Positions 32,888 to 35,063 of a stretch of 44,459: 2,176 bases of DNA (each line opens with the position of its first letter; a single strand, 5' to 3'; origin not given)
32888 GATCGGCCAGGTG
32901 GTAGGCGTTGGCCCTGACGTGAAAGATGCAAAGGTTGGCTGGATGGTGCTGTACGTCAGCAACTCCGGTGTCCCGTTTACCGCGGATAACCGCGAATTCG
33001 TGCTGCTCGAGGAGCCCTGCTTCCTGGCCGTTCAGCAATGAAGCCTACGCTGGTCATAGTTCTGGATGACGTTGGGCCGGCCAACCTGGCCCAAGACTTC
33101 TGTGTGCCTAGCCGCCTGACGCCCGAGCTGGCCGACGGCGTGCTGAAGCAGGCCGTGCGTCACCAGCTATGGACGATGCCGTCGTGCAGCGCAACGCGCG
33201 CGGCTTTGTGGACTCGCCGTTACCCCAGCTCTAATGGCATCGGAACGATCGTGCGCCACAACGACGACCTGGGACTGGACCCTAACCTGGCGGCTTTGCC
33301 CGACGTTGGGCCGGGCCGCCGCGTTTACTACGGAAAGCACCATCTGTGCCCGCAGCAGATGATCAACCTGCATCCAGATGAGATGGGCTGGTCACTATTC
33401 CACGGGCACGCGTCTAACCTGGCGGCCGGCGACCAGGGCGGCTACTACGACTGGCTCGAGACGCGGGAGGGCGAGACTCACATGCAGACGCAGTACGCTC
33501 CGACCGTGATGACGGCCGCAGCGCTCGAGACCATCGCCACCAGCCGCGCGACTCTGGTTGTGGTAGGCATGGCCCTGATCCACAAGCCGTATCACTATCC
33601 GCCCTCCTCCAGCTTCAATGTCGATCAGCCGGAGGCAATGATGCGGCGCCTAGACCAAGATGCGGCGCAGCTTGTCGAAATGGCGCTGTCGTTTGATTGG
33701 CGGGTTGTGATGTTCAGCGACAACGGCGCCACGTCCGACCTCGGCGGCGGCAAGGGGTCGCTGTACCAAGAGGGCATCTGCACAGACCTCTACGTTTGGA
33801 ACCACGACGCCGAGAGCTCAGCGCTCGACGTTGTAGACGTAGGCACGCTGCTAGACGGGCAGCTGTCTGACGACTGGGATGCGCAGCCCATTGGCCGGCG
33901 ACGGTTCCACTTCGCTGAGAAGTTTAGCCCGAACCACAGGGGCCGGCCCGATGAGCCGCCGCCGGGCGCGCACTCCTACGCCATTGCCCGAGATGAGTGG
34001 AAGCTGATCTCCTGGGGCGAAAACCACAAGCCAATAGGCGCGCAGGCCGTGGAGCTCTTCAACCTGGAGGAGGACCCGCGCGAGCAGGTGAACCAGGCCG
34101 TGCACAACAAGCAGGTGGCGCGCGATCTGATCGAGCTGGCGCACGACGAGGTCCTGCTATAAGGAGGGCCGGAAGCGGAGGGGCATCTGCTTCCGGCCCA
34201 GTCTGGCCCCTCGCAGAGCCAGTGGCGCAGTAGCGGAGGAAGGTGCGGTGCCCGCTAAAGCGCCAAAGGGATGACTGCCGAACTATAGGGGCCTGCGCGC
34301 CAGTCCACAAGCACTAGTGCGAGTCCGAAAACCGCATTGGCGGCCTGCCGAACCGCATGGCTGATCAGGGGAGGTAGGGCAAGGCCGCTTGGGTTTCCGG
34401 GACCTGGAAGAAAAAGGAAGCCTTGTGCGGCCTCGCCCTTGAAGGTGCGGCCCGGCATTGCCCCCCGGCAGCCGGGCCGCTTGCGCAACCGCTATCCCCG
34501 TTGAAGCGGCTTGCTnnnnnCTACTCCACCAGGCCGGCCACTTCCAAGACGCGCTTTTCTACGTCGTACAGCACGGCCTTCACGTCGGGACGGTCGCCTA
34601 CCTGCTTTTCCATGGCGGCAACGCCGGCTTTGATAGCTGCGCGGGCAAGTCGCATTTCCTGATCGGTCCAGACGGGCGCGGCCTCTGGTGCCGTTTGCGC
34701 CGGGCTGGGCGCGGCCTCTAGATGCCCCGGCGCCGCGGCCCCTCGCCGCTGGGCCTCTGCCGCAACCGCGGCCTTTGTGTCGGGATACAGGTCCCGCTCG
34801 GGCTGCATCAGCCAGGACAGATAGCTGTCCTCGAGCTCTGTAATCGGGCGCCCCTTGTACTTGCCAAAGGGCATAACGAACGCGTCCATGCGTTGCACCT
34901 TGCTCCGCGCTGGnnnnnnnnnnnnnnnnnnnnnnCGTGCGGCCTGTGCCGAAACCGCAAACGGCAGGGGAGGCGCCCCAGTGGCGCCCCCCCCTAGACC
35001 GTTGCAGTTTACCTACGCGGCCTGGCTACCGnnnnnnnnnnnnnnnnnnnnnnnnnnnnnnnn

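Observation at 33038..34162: Phage-encoded, signal-less sulfatase-family protein with a CSATR motif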

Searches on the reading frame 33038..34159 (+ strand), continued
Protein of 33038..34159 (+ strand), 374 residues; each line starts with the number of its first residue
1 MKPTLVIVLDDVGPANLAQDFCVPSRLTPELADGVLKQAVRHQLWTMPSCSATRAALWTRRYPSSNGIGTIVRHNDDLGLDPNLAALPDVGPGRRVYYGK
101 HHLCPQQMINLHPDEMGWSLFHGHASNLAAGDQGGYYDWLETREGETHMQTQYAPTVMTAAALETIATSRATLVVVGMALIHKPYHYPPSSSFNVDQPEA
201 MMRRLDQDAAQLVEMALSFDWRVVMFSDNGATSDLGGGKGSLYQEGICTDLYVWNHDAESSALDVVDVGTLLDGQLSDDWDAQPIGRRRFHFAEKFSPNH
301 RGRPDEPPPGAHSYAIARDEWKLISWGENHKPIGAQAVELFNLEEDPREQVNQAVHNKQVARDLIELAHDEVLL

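Call 48: search_solved_structures(query=A2, max_evalue=0.00001, show_alignments=1)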
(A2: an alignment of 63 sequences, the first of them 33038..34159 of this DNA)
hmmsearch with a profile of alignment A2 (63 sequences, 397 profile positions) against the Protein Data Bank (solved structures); distinct sequences matched with E-value up to 0.00001: 92 (the best 60 are shown).
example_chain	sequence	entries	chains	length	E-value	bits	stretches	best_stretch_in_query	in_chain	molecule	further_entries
7stt_A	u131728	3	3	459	1.8e-66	227.8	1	16-395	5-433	N-acetylgalactosamine-6-sulfatase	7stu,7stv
9fo1_A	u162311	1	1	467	8.3e-66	225.6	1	16-388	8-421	k-carrageenan sulfatase S1_16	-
6bia_A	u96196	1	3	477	1.1e-62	215.3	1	12-377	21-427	Sulfatase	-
6prm_A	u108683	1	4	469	2.2e-62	214.3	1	15-382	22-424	exo-4S-kappa carrageenan S1 sulfatase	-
6psm_A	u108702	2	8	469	2.1e-60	207.8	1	15-382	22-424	exo-4S-kappa carrageenan S1 sulfatase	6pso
6b0k_A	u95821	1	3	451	2.8e-59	204.1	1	17-377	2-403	Iota-carrageenan sulfatase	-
6b0j_A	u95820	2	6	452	2.8e-59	204.1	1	17-377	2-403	Iota-carrageenan sulfatase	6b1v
9hh3_A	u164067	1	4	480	1.7e-56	194.9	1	15-377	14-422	Sulfatase, family S1-19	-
3ed4_A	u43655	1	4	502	2.4e-56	194.4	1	14-380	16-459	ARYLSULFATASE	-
6ust_A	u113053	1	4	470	3e-55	190.8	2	17-200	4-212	N-acetylgalactosamine 6-sulfate sulfatase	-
9hh2_A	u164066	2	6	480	5.1e-54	186.8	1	15-377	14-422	Sulfatase, family S1-19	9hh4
7all_AAA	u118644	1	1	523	2.1e-51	178.1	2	12-204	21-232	Arylsulfatase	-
9s8f_A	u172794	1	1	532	9.5e-51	176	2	95-388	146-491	Sulfatase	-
6uss_A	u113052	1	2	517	3.6e-49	170.8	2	93-381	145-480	Sulfatase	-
1fsu_A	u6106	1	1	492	1.3e-48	168.9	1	17-320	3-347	N-ACETYLGALACTOSAMINE-4-SULFATASE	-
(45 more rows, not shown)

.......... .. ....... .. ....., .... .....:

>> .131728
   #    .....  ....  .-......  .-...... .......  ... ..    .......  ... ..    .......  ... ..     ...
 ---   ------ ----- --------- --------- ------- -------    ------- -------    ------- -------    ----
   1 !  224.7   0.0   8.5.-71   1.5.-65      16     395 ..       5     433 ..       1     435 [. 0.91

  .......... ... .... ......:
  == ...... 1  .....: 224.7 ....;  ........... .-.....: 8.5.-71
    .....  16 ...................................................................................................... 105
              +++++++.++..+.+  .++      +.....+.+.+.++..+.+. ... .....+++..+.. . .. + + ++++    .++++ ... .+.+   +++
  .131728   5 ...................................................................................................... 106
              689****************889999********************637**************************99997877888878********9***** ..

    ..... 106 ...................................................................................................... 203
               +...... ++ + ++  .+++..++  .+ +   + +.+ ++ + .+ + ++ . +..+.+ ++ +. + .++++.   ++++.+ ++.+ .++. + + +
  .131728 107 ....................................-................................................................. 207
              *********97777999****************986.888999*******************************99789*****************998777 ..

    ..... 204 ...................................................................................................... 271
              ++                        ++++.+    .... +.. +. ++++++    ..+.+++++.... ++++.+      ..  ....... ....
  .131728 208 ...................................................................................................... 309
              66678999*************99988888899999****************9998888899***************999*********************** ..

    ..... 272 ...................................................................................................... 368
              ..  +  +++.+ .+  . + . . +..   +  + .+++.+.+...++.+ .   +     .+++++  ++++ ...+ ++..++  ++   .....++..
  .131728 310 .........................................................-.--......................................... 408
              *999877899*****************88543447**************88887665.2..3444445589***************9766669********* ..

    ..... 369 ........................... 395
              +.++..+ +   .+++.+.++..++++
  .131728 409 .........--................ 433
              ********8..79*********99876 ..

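Call 49: search_protein_families(library=padloc, proteins=[window:33038-34159:+], max_evalue=0.01)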
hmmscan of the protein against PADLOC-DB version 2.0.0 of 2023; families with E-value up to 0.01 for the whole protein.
window:33038-34159:+ (374 aa): 0 families

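Call 55: predict_structure(alignment_id=A2)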
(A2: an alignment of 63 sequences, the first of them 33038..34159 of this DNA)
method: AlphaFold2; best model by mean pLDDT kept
length: 374 residues; sequences in the alignment: 63
mean_pLDDT: 93.0   pTM: 0.93
mean pLDDT of the five models: 93.0, 93.0, 92.6, 92.1, 91.7
residues with pLDDT >= 90: 305; 70-90: 57; 50-70: 8; < 50: 4
segments of 3 or more residues with pLDDT < 50: 21-24
pLDDT, mean of each block of 10 residues (from residue 1): 96 71 61 86 96 98 96 96 95 96 98 98 96 95 98 98 97 97 93 88 95 97 97 91 96 90 95 93 95 96 79 96 94 92 97 97 95 85
secondary structure, 60 per line:
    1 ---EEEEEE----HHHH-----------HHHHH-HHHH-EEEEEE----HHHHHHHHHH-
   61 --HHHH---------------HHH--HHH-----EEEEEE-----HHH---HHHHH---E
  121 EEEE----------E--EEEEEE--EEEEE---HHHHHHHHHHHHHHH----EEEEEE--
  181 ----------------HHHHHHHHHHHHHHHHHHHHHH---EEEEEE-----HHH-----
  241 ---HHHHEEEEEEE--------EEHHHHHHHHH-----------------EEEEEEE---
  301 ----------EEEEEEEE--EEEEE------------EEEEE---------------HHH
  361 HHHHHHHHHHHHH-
elements in order: E4-9 H14-17 H29-33 H35-38 E40-45 H50-59 H63-66 E95-100 H112-116 E120-124 E138-143 E146-150 H154-168 E173-178 H197-218 E222-227 H244-247 E248-254 H265-273 E291-297 E311-318 E321-325 E338-342 H358-373

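Call 58: fold_search(model_id=the predicted structure, library=pdb)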
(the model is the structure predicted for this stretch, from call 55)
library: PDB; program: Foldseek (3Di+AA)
matches with E <= 10: 663; with E <= 0.001: 382
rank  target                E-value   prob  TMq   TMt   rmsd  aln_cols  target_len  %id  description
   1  6psm_D                7.9e-22  1.00  0.78  0.66   4.3       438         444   19  Crystal structure of PsS1_19B C77S in complex with kappa-neocarrabiose (released 2019-09-25)
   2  6prm_D                3.6e-21  1.00  0.78  0.66   4.0       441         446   19  Crystal structure of apo PsS1_19B (released 2019-09-25)
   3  6prm_A                4.3e-21  1.00  0.76  0.64   4.7       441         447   20  Crystal structure of apo PsS1_19B (released 2019-09-25)
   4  6psm_F                4.6e-21  1.00  0.78  0.67   3.8       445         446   18  Crystal structure of PsS1_19B C77S in complex with kappa-neocarrabiose (released 2019-09-25)
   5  6psm_C                5.2e-21  1.00  0.78  0.66   3.7       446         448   19  Crystal structure of PsS1_19B C77S in complex with kappa-neocarrabiose (released 2019-09-25)
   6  6psm_A                7.9e-21  1.00  0.79  0.67   4.0       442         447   18  Crystal structure of PsS1_19B C77S in complex with kappa-neocarrabiose (released 2019-09-25)
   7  6b0j_A                1.1e-20  1.00  0.77  0.65   4.4       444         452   18  Crystal structure of Ps i-CgsB in complex with k-i-k-neocarrahexaose (released 2018-03-14)
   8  6bia_A                1.2e-20  1.00  0.77  0.65   4.4       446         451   18  Crystal structure of Ps i-CgsB (released 2018-03-14)
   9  6bia_B                1.4e-20  1.00  0.77  0.65   4.4       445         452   18  Crystal structure of Ps i-CgsB (released 2018-03-14)
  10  6bia_C                1.6e-20  1.00  0.77  0.65   4.4       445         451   18  Crystal structure of Ps i-CgsB (released 2018-03-14)
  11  6b0j_B                2.1e-20  1.00  0.77  0.65   4.4       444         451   18  Crystal structure of Ps i-CgsB in complex with k-i-k-neocarrahexaose (released 2018-03-14)
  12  1fsu_A                2.7e-20  1.00  0.77  0.62   6.1       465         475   16  Crystal Structure of 4-Sulfatase (human) (released 1998-02-04)
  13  9fo1                  1.4e-19  1.00  0.74  0.62   5.8       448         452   17  Family S1_16 sulfatase from metagenomic dataset AMOR (released 2025-01-22)
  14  3ed4_D                2.4e-19  1.00  0.73  0.59   6.1       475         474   16  Crystal structure of putative arylsulfatase from escherichia coli (released 2008-09-16)
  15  9hh3_A                4.9e-19  1.00  0.77  0.63   4.0       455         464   17  Structure of the apo ZgCgsA carrageenan-sulfatase (S1_19) from the marine bacterium Zobellia galactanivorans (released 2025-06-04)
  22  7stt                  1.3e-18  1.00  0.76  0.65   5.5       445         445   20  Crystal structure of sulfatase from Pedobacter yulinensis (released 2022-01-26)
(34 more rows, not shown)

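Call 59: fold_search(model_id=the predicted structure, library=viral)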
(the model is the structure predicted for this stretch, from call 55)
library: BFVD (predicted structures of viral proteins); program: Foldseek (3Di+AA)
matches with E <= 10: 494; with E <= 0.001: 6
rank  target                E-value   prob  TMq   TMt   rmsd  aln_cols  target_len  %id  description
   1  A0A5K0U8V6            3.6e-16  1.00  0.76  0.47   6.4       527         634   13  Sulfatase N-terminal domain-containing protein [Yasminevirus sp. GU-2018]
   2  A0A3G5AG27            6.6e-14  1.00  0.61  0.56   8.7       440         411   14  Sulfatase N-terminal domain-containing protein [Satyrvirus sp.]
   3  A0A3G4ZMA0            4.6e-12  1.00  0.65  0.48   9.2       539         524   12  DUF229 domain-containing protein [Terrestrivirus sp.]
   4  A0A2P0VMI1            1.2e-10  1.00  0.60  0.48   9.1       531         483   12  Sulfatase [Tetraselmis virus 1]
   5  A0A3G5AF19            2.4e-08  1.00  0.49  0.60   4.6       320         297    9  Alkaline phosphatase [Hyperionvirus sp.]
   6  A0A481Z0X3            7.6e-07  1.00  0.49  0.65   5.3       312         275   10  Type I phosphodiesterase / nucleotide pyrophosphatase [Mimivirus LCMiAC01]
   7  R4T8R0                2.2e-02  0.57  0.29  0.39   8.9       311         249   12  Phosphodiesterase [Haloarcula hispanica tailed virus 1]
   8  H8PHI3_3              3.1e-02  0.12  0.17  0.07  19.7       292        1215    9  Replicase polyprotein 1a [Fathead minnow nidovirus]
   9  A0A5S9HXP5            8.7e-02  0.11  0.10  0.09  16.4       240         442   10  Uncharacterized protein [Tenacibaculum phage PTm1]
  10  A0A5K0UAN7            1.9e-01  0.04  0.09  0.13  15.6       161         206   16  Protein disulfide-isomerase A4 [Yasminevirus sp. GU-2018]
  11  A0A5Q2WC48            2.9e-01  0.11  0.17  0.26  10.6       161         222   12  (no name in the UniProt tables at hand)
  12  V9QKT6                3.1e-01  0.08  0.12  0.19   9.0       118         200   14  (no name in the UniProt tables at hand)
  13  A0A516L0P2            4.0e-01  0.08  0.11  0.20   7.3        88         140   14  (no name in the UniProt tables at hand)
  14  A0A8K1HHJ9            4.0e-01  0.05  0.12  0.05  14.5       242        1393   10  RNA-directed RNA polymerase [Red panda picorna-like virus]
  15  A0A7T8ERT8            6.9e-01  0.14  0.09  0.30   8.3        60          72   18  Uncharacterized protein [Flavobacterium phage vB_FspM_immuto_2-6A]
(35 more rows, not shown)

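Call 60: search_dna_similar(query=P0007, collection=phages, mode=protein, max_rows=25, max_evalue=0.001)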
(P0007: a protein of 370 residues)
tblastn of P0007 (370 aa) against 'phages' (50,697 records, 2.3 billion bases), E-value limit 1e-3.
Records with a match: 7; places in all: 7; records where one place covers at least 80% of the query: 2.
Best place of each record, by identity: <60% 7.
By first word of the organism name: Bacteriophage 3; Acinetobacter 2; Salmonella 2.
By host as written in the record: - 5; Homo sapiens 1; Salmonella enterica subsp. enterica serovar Kentucky 1.
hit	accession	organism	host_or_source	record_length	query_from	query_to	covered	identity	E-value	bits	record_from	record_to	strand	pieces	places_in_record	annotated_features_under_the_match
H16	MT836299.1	Bacteriophage sp.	human fecal samples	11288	6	369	98%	24.9%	6e-10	67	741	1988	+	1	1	record has no annotation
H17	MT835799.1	Bacteriophage sp.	human fecal samples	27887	23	362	92%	22.9%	3e-5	52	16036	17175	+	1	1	record has no annotation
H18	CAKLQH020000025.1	Acinetobacter phage MD-2021a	not known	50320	8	188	49%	26.0%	1e-5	53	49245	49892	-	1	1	atsA_2: putative Cerebroside-sulfatase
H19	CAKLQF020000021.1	Acinetobacter phage MD-2021a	not known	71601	8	188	49%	26.0%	1e-5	53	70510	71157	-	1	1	atsA_3: putative Cerebroside-sulfatase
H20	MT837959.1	Bacteriophage sp.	human fecal samples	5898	21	198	48%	26.2%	1e-7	60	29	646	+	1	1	record has no annotation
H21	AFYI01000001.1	Salmonella enterica subsp. enterica serovar Infantis str. ...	Homo sapiens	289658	6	109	28%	30.8%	6e-5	51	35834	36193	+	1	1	arylsulfatase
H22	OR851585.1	Salmonella phage S.Kent 1-2-1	Salmonella enterica subsp. enterica ...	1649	21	94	20%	39.0%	6e-6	54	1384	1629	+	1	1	record has no annotation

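Call 61: search_dna_similar(query=P0010, collection=phages, mode=protein, max_rows=25, max_evalue=0.001)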
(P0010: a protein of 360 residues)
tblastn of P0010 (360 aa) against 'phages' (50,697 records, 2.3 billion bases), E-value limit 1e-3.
Records with a match: 10; places in all: 11; records where one place covers at least 80% of the query: 3.
Best place of each record, by identity: <60% 10.
By first word of the organism name: Bacteriophage 4; Acinetobacter 4; Salmonella 2.
By host as written in the record: - 8; Homo sapiens 1; Salmonella enterica subsp. enterica serovar Kentucky 1.
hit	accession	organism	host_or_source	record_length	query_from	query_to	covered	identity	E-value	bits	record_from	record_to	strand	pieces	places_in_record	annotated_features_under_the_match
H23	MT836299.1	Bacteriophage sp.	human fecal samples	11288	4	345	95%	25.9%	3e-13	77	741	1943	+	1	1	record has no annotation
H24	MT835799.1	Bacteriophage sp.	human fecal samples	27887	4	345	95%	23.9%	1e-6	56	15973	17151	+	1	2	record has no annotation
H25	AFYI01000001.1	Salmonella enterica subsp. enterica serovar Infantis str. ...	Homo sapiens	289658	4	353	97%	23.1%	4e-8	61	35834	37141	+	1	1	arylsulfatase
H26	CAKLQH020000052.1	Acinetobacter phage MD-2021a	not known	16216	4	175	48%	27.3%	2e-4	49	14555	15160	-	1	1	atsA_3: putative Cerebroside-sulfatase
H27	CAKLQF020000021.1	Acinetobacter phage MD-2021a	not known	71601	4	175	48%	27.3%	2e-4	49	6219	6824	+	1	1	atsA_2: putative Cerebroside-sulfatase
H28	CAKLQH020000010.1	Acinetobacter phage MD-2021a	not known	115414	4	172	47%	25.2%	2e-4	50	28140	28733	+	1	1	atsA_1: putative Cerebroside-sulfatase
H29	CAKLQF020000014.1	Acinetobacter phage MD-2021a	not known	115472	4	172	47%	25.2%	2e-4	50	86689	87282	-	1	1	atsA_1: putative Cerebroside-sulfatase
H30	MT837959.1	Bacteriophage sp.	human fecal samples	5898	21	177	44%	26.4%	3e-5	52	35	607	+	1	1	record has no annotation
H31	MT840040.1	Bacteriophage sp.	human fecal samples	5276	21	102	23%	38.4%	3e-4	49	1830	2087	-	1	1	record has no annotation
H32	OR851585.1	Salmonella phage S.Kent 1-2-1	Salmonella enterica subsp. enterica ...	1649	4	79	21%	36.1%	1e-4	50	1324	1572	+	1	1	record has no annotation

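Call 62: find_encoding_contigs(protein=P0064, flank=8000, max_places=2)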
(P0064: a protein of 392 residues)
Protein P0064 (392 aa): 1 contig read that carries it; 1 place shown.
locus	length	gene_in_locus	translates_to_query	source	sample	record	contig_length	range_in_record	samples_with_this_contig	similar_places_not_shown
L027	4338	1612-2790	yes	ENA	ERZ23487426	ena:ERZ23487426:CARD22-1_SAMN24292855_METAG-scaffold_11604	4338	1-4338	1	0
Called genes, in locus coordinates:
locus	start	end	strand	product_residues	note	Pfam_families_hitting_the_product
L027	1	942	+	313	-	?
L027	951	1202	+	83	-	PF01649:Ribosomal_S20p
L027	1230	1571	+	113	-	-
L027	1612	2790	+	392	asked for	PF00884:Sulfatase, PF16347:SGSH_C (weak)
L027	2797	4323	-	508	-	-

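Call 63: find_encoding_contigs(protein=P0099, flank=8000, max_places=2)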
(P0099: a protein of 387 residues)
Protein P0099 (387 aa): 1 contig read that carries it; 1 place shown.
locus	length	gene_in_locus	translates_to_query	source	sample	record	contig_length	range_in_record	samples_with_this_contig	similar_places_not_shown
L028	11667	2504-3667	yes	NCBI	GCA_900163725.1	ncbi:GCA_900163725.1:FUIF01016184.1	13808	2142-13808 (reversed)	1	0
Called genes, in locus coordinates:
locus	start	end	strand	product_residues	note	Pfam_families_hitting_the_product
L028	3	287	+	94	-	?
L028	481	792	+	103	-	-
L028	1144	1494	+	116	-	-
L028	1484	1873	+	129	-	-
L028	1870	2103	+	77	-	-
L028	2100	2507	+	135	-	-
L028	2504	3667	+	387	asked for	PF00884:Sulfatase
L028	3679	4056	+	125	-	-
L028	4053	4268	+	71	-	-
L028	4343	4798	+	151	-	-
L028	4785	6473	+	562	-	-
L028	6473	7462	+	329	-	PF03160:Calx-beta (faint)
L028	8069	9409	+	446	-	-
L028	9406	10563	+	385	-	-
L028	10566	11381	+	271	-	PF23140:Gp80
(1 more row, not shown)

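Call 87: find_encoding_contigs(protein=P0094, flank=10000, max_places=3)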
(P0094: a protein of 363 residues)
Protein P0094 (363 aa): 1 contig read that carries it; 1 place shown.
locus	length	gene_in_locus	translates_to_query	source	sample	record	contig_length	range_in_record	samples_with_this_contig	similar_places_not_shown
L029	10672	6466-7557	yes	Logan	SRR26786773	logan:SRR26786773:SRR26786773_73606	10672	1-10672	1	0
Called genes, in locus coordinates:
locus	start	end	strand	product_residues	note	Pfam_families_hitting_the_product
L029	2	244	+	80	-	?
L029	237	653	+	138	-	-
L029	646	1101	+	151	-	-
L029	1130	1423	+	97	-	-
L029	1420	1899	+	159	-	-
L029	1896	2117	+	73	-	-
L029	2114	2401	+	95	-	-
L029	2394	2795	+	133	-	-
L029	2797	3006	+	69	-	-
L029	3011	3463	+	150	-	PF00355:Rieske (weak)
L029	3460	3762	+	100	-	-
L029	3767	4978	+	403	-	-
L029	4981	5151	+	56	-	-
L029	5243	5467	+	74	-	-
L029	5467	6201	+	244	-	-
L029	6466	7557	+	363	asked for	PF00884:Sulfatase, PF01663:Phosphodiest (faint)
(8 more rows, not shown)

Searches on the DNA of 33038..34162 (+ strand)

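Call 7: search_dna_similar(query=window:33038-34162:+, collection=phages, mode=distant, max_rows=30)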
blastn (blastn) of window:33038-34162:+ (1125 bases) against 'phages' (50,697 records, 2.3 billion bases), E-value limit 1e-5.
No match.

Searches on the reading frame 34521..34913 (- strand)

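Call 12: search_protein_families(library=phrogs, proteins=[window:34521-34913:-], max_evalue=0.01)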
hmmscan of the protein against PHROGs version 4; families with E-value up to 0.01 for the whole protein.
window:34521-34913:- (130 aa): 1 family
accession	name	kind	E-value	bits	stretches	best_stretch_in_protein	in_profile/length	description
phrog_3628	-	unknown function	3.5e-06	27.4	1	3-40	92-129/257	-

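Call 49: search_protein_families(library=padloc, proteins=[window:34521-34913:-], max_evalue=0.01)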
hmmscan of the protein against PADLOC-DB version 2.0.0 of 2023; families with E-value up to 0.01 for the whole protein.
window:34521-34913:- (130 aa): 0 families

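Call 73: search_protein_families(library=pfam, proteins=[window:34521-34913:-], max_evalue=0.01)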
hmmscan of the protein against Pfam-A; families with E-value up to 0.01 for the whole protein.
window:34521-34913:- (130 aa): 2 families
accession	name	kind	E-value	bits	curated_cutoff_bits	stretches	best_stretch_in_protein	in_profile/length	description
PF12843.12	QSregVF_b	-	2e-07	31.2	22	1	7-37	6-36/66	Putative quorum-sensing-regulated virulence factor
PF20600.3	ExoX-like_C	-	0.0045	16.8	26.5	0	16-36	3-26/30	Exodeoxyribonuclease X-like C-terminal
